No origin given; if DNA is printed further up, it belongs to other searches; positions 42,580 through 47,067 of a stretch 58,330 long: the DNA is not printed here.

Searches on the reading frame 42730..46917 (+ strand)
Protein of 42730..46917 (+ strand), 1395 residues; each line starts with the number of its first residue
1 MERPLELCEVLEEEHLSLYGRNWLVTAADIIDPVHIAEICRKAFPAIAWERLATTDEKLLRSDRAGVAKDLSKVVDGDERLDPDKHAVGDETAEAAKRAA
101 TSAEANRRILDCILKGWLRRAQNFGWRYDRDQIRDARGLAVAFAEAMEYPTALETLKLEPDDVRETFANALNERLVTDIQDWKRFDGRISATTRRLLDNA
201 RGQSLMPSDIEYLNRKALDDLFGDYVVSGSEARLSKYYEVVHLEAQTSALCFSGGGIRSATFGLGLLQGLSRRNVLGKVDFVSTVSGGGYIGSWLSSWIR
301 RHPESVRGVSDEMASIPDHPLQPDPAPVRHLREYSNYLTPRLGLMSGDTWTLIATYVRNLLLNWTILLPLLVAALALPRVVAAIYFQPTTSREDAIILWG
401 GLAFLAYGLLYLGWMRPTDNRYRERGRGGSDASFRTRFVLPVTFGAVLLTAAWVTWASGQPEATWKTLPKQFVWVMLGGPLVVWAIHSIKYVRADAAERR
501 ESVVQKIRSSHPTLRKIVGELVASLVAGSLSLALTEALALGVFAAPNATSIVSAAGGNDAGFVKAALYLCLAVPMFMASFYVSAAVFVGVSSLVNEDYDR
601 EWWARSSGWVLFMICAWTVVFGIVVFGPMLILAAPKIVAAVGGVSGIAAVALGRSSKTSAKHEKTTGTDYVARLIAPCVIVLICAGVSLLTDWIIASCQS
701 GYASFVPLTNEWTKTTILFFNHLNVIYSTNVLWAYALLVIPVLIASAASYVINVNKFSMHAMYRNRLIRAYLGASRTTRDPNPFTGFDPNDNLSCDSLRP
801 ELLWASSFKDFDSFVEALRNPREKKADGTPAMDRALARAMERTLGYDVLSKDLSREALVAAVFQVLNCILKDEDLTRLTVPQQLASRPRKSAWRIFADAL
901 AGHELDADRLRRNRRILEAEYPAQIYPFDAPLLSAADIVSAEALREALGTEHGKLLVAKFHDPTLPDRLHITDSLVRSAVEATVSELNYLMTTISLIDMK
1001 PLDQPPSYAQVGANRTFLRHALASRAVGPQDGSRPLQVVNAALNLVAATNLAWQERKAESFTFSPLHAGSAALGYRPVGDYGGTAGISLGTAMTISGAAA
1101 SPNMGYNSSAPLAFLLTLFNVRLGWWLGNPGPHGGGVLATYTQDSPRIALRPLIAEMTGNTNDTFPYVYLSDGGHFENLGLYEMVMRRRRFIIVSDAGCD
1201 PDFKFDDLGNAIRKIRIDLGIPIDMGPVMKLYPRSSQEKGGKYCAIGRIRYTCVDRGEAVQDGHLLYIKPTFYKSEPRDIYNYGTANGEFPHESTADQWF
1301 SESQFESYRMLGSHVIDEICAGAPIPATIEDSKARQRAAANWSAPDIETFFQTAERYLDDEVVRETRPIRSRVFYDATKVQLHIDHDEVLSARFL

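Call 69: search_protein_families(library=pfam, proteins=[window:42730-46917:+], max_evalue=0.01)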
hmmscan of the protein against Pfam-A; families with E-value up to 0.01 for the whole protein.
window:42730-46917:+ (1395 aa): 1 family
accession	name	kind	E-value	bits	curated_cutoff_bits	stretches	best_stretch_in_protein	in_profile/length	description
PF01734.28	Patatin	-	2.7e-07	31.4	27.7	1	250-303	1-52/191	Patatin-like phospholipase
